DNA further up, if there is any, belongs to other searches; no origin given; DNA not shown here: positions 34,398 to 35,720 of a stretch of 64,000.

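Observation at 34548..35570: Single-gene RelA/SpoT synthetase-only protein with an unassigned C-terminal domain: candidate toxSAS / anti-phage effector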

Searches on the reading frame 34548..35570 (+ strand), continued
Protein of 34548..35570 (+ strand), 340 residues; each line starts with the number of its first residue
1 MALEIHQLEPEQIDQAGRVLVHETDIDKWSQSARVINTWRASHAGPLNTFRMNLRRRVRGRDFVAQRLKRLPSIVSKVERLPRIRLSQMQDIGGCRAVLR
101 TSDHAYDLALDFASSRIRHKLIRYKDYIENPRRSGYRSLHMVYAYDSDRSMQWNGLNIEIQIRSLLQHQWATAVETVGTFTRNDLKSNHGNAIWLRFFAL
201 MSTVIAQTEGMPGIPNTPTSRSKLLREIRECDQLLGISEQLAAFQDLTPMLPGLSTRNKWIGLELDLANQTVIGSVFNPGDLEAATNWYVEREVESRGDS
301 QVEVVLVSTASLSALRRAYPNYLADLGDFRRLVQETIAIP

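Call 14: find_related_loci(query=window:34548-35570:+, collection=genome_contigs, flank=10000)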
Query window:34548-35570:+ (340 aa) in genome_contigs; peptide patterns used: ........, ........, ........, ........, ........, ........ (x = any residue, [..] = any of these).
330 stretches matched a pattern; 217 encode a relative of the query (tblastn E <= 1e-3); the best 80 are kept; 80 distinct loci.
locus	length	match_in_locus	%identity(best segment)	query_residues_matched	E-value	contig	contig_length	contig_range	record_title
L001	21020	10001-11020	84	1-340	0e+0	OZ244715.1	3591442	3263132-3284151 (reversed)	MAG: Dehalococcoidia bacterium isolate 2a03d168-6b0a-4ce5-99cd-548ba5eaeb18 genome assembly, chromosome: 1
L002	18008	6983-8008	81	1-340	1e-174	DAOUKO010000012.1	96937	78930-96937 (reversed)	MAG TPA_asm: Dehalococcoidia bacterium isolate S7_336 k113_2471464, whole genome shotgun sequence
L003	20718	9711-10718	62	7-337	7e-131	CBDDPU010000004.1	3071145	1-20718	MAG: Dehalococcoidia bacterium isolate f7799225-1c54-49ab-8ee4-b01798a0f060 genome assembly, contig: contig_4, whole gen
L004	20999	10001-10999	60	11-338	2e-129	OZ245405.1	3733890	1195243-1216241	MAG: Dehalococcoidia bacterium isolate 4242a2cd-c548-43ce-a6cb-d471f6a5c9d8 genome assembly, chromosome: 1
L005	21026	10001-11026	56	7-337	4e-119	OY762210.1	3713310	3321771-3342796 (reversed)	MAG: Dehalococcoidia bacterium isolate 6876e8b5-2850-4095-a133-48836ebfd8cd genome assembly, chromosome: 1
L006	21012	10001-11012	62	1-340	5e-116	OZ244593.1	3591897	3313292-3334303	MAG: Chloroflexota bacterium isolate 88f3a034-1e95-44e9-9cba-3f5f03d74490 genome assembly, chromosome: 1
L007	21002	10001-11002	52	13-338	3e-107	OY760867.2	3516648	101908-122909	MAG: Dehalococcoidia bacterium isolate ec36dd00-29ce-491f-9a3f-6816ace52b4b genome assembly, chromosome: 1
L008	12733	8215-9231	46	1-337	5e-87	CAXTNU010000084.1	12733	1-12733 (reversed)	MAG TPA_asm: uncultured bacterium isolate public_SRR14722169_metawrap_bin.1 genome assembly, contig: public_SRR14722169_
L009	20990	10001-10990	46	12-338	1e-84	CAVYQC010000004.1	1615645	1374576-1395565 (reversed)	MAG: uncultured Acidobacteriaceae bacterium isolate MFD05512.bin.1.20 genome assembly, contig: contig_350, whole genome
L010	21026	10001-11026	43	1-338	5e-84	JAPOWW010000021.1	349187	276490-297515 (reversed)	MAG: Chloroflexota bacterium isolate COS3_bin_10 NODE_10_length_349187_cov_17.3194, whole genome shotgun sequence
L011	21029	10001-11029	45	1-338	2e-83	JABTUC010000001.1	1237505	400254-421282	MAG: Ideonella sp. isolate H3_PRO2 seq001, whole genome shotgun sequence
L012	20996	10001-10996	45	7-329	4e-83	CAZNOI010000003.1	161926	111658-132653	MAG TPA_asm: uncultured Dehalococcoidia bacterium isolate binchicken_co17_467 genome assembly, contig: NODE_228_length_1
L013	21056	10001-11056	44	1-337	2e-83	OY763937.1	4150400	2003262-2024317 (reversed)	MAG: Alphaproteobacteria bacterium isolate 94459814-87f5-4eb9-ae2d-17e88b2d30f0 genome assembly, chromosome: 1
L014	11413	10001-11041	45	1-329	7e-83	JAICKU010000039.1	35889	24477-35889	MAG: Burkholderiales bacterium isolate GZL_HY_2_bin.85 k141_268299_length_35889_cov_73.1365, whole genome shotgun sequen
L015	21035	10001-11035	45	1-338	6e-82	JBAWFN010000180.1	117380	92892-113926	MAG: Terriglobales bacterium isolate MFD01509_ilm_asm_bin21 k127_131206, whole genome shotgun sequence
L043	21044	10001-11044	42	7-335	2e-72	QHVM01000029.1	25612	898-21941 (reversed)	MAG: Acidobacteria bacterium isolate AA32 14_1009_16_40cm_scaffold_21522_curated, whole genome shotgun sequence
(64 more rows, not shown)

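Call 17: search_dna_similar(query=window:34548-35567:+, collection=phages, mode=protein, max_rows=25, max_evalue=0.00001)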
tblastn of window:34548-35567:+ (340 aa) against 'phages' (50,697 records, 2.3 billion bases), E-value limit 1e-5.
Records with a match: 18; places in all: 18; records where one place covers at least 80% of the query: 2.
Best place of each record, by identity: <60% 18.
By first word of the organism name: Listeria 6; Bacteriophage 5; Salmonella 2; Staphylococcus 2; Escherichia 1; Enterococcus 1; Streptococcus 1.
By host as written in the record: Listeria monocytogenes 6; - 5; Salmonella enterica subsp. enterica serovar Indiana J46 2; Staphylococcus aureus 2; Escherichia coli 1; Enterococcus faecalis 1; Streptococcus suis LS2Z 1.
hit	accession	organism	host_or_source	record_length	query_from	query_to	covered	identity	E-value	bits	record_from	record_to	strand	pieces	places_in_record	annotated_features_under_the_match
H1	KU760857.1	Salmonella phage SJ46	Salmonella enterica subsp. enterica ...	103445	12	340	97%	28.4%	5e-36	144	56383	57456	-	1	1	RelA/SpoT family protein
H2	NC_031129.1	Salmonella phage SJ46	Salmonella enterica subsp. enterica ...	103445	12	340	97%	28.4%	5e-36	144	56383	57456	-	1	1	RelA/SpoT family protein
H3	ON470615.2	Escherichia phage vB_EcoM-673R5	Escherichia coli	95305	12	244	68%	33.3%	6e-24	135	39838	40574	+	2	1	RelA/SpoT family protein | hypothetical protein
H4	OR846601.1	Enterococcus phage Efs 1-1-1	Enterococcus faecalis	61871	54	172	35%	33.6%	3e-8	61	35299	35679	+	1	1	record has no annotation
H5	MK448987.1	Streptococcus phage Javan576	Streptococcus suis LS2Z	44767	62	172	33%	35.7%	1e-6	56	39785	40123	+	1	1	GTP pyrophosphokinase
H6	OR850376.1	Staphylococcus phage SA 1298 Kay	Staphylococcus aureus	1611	62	177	34%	33.6%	2e-8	61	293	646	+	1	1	record has no annotation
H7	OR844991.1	Staphylococcus phage SA 1306 Kay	Staphylococcus aureus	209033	62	177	34%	33.6%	4e-8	61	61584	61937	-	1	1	record has no annotation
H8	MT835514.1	Bacteriophage sp.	human fecal samples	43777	35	172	41%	27.9%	6e-7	57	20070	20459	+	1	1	record has no annotation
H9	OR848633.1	Listeria phage LM 4-14-1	Listeria monocytogenes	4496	62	172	33%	34.2%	8e-7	57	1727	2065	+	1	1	record has no annotation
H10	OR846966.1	Listeria phage LM 4-11-1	Listeria monocytogenes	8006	62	172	33%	34.2%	8e-7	57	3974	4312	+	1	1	record has no annotation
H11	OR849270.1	Listeria phage LM 4-14-1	Listeria monocytogenes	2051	62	178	34%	32.2%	1e-6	56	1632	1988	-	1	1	record has no annotation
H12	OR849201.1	Listeria phage LM 4-14-1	Listeria monocytogenes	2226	62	178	34%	32.2%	1e-6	56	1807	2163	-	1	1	record has no annotation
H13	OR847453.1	Listeria phage LM 4-11-1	Listeria monocytogenes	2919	62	178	34%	32.2%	1e-6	56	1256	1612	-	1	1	record has no annotation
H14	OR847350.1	Listeria phage LM 4-11-1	Listeria monocytogenes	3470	62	178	34%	32.2%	1e-6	56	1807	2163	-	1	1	record has no annotation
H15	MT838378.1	Bacteriophage sp.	human fecal samples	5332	64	172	32%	33.9%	1e-10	69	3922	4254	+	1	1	record has no annotation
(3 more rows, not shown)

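Call 19: get_annotated_region(hit=H1, flank=3000)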
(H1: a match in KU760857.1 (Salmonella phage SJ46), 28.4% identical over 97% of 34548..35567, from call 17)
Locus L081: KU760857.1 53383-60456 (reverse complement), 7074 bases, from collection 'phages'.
description: Salmonella phage SJ46, complete genome.
organism: Salmonella phage SJ46 (NCBI taxid 1815968)
taxonomy: Viruses; Duplodnaviria; Heunggongvirae; Uroviricota; Caudoviricetes; Punavirus; Punavirus SJ46
host: Salmonella enterica subsp. enterica serovar Indiana J46; source: -; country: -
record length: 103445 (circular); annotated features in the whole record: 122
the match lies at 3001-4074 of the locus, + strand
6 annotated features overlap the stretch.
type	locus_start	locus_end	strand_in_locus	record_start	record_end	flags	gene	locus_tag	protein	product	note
CDS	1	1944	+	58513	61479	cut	tnpA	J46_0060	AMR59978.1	transposase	TnpA Tn1721; transposase for transposon Tn1721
CDS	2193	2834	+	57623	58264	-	-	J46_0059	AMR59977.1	maturation control protein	-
CDS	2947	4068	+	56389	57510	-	-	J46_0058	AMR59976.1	RelA/SpoT family protein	GTP pyrophosphokinase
CDS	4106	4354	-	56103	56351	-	lxc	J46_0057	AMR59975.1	modulator protein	Lxc; lower expression of C1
CDS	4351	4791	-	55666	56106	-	-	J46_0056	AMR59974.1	hypothetical protein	-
CDS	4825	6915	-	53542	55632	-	-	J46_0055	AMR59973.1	DNA methylase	-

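Call 28: predict_structure(alignment_id=A1)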
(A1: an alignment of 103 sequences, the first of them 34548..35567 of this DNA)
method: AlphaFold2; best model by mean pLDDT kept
length: 340 residues; sequences in the alignment: 103
mean_pLDDT: 88.7   pTM: 0.86
mean pLDDT of the five models: 88.7, 86.9, 86.9, 85.5, 85.4
residues with pLDDT >= 90: 205; 70-90: 116; 50-70: 16; < 50: 3
segments of 3 or more residues with pLDDT < 50: none
pLDDT, mean of each block of 10 residues (from residue 1): 63 95 92 95 92 89 91 90 89 92 96 87 96 96 91 90 96 90 84 97 97 96 96 92 69 65 85 85 94 91 89 81 83 84
secondary structure, 60 per line:
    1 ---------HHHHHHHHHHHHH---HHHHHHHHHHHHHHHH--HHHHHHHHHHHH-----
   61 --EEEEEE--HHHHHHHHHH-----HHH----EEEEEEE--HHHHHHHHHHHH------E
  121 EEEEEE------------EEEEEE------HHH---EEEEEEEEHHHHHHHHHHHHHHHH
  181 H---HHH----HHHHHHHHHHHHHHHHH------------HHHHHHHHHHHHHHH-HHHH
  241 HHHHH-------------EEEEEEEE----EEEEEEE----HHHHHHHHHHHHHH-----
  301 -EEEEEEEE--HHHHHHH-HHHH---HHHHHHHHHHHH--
elements in order: H10-22 H26-41 H44-55 E63-68 H71-80 E93-99 H102-113 E120-126 E139-144 E157-164 H165-181 H192-208 H221-235 H237-245 E259-266 E271-277 H282-295 E302-309 H312-318 H320-323 H327-338

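Call 33: fold_search(model_id=the predicted structure, library=pdb)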
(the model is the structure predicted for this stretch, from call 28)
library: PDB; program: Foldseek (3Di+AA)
matches with E <= 10: 419; with E <= 0.001: 51
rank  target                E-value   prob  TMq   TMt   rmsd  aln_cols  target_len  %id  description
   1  7ztb_B                9.7e-21  1.00  0.69  0.69   9.9       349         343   29  Structure of the Salmonella tRNA pyrophosphokinase CapRel (released 2022-11-23)
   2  9erv_A                2.3e-20  1.00  0.67  0.67  10.9       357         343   27  Structure of Salmonella CapRel bound to Bas11 Gp54 (released 2024-11-06)
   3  7ztb_A                9.1e-20  1.00  0.68  0.68   9.6       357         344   27  Structure of the Salmonella tRNA pyrophosphokinase CapRel (released 2022-11-23)
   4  6fgx_B                1.5e-07  1.00  0.34  0.55   9.4       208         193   20  Crystal structure of the small alarmone synthethase 2 from Staphylococcus aureus bound to AMPCPP (released 2018-02-07)
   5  6fgx_A                1.8e-07  1.00  0.39  0.64   4.9       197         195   22  Crystal structure of the small alarmone synthethase 2 from Staphylococcus aureus bound to AMPCPP (released 2018-02-07)
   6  6ex0_B                1.9e-07  1.00  0.38  0.62   4.5       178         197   24  Crystal structure of RelP (SAS2) from Staphylococcus aureus bound to pppGpp in the post-catalytic state (released 2018-01-24)
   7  6ewz_B                1.9e-07  1.00  0.40  0.64   4.5       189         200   22  Crystal structure of RelP (SAS2) from Staphylococcus aureus bound to AMPCPP and GTP in the pre-catalytic state (released 2018-01-24)
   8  6ewz_A                2.0e-07  1.00  0.40  0.64   4.8       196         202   22  Crystal structure of RelP (SAS2) from Staphylococcus aureus bound to AMPCPP and GTP in the pre-catalytic state (released 2018-01-24)
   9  6fgj_B                3.2e-07  1.00  0.36  0.58   4.8       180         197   25  Crystal structure of the small alarmone synthethase 2 from Staphylococcus aureus (released 2018-02-07)
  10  6fgj_A                3.5e-07  1.00  0.41  0.66   4.6       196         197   22  Crystal structure of the small alarmone synthethase 2 from Staphylococcus aureus (released 2018-02-07)
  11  6ex0_A                8.8e-07  1.00  0.39  0.64   4.4       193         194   23  Crystal structure of RelP (SAS2) from Staphylococcus aureus bound to pppGpp in the post-catalytic state (released 2018-01-24)
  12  5dec_A                1.2e-06  1.00  0.41  0.69   9.1       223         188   19  Crystal structure of the small alarmone synthetase 1 from Bacillus subtilis (released 2015-10-28)
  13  5ded_C                1.6e-06  1.00  0.34  0.57   8.8       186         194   22  Crystal structure of the small alarmone synthethase 1 from Bacillus subtilis bound to its product pppGpp (released 2015-10-28)
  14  2be3_A                2.0e-06  1.00  0.42  0.68   3.2       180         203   22  Structure of a GTP Pyrophosphokinase Family Protein from Streptococcus pneumoniae (released 2005-12-06)
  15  5ded_H                2.1e-06  1.00  0.33  0.56   9.1       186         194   22  Crystal structure of the small alarmone synthethase 1 from Bacillus subtilis bound to its product pppGpp (released 2015-10-28)
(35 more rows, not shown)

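Call 36: find_related_loci(query=A1, collection=metagenome_contigs, flank=5000)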
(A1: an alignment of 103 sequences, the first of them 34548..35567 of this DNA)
Query A1 (340 aa) in metagenome_contigs; peptide patterns used: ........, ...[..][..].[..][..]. (x = any residue, [..] = any of these).
600 stretches matched a pattern (row limit reached: there are more); 577 encode a relative of the query (tblastn E <= 1e-3); the best 80 are kept; 80 distinct loci.
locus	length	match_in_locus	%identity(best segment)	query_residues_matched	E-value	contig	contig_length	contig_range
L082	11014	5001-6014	54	5-337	2e-114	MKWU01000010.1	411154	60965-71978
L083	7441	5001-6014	53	5-337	2e-113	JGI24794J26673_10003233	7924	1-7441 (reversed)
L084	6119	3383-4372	45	12-338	4e-87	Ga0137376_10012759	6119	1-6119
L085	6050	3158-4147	45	12-338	4e-87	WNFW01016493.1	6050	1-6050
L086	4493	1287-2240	45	25-337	5e-85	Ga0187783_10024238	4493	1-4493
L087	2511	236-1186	44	25-337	6e-85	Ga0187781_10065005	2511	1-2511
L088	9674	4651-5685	43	1-338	3e-82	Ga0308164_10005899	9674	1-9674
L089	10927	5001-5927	47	35-338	4e-82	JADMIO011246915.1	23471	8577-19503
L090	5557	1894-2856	46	12-325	1e-81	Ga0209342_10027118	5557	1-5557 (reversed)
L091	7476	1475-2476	45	7-337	1e-81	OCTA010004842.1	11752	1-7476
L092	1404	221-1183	46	12-325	4e-87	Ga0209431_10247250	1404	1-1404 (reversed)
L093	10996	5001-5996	43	11-329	1e-81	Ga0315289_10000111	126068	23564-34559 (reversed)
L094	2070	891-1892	43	7-329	1e-83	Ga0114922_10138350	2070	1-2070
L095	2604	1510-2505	43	12-340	3e-82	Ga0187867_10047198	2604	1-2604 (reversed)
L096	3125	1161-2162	44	1-338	8e-81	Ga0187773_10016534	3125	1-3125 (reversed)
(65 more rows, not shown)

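Call 77: search_protein_families(library=padloc, proteins=[L081:2947-4065:+, L043:10001-11050:+], max_evalue=0.001)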
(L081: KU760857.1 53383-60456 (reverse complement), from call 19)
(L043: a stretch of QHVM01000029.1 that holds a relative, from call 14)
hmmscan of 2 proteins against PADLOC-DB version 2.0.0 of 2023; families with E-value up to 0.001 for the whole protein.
L081:2947-4065:+ (373 aa): 1 family
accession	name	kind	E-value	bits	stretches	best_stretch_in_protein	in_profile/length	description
PDLC04999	PDC-S33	-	7e-87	290.1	1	11-370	4-342/349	-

L043:10001-11050:+ (349 aa): 1 family
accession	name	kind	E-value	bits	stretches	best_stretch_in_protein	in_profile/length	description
PDLC04999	PDC-S33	-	4.7e-116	386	1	1-346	7-342/349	-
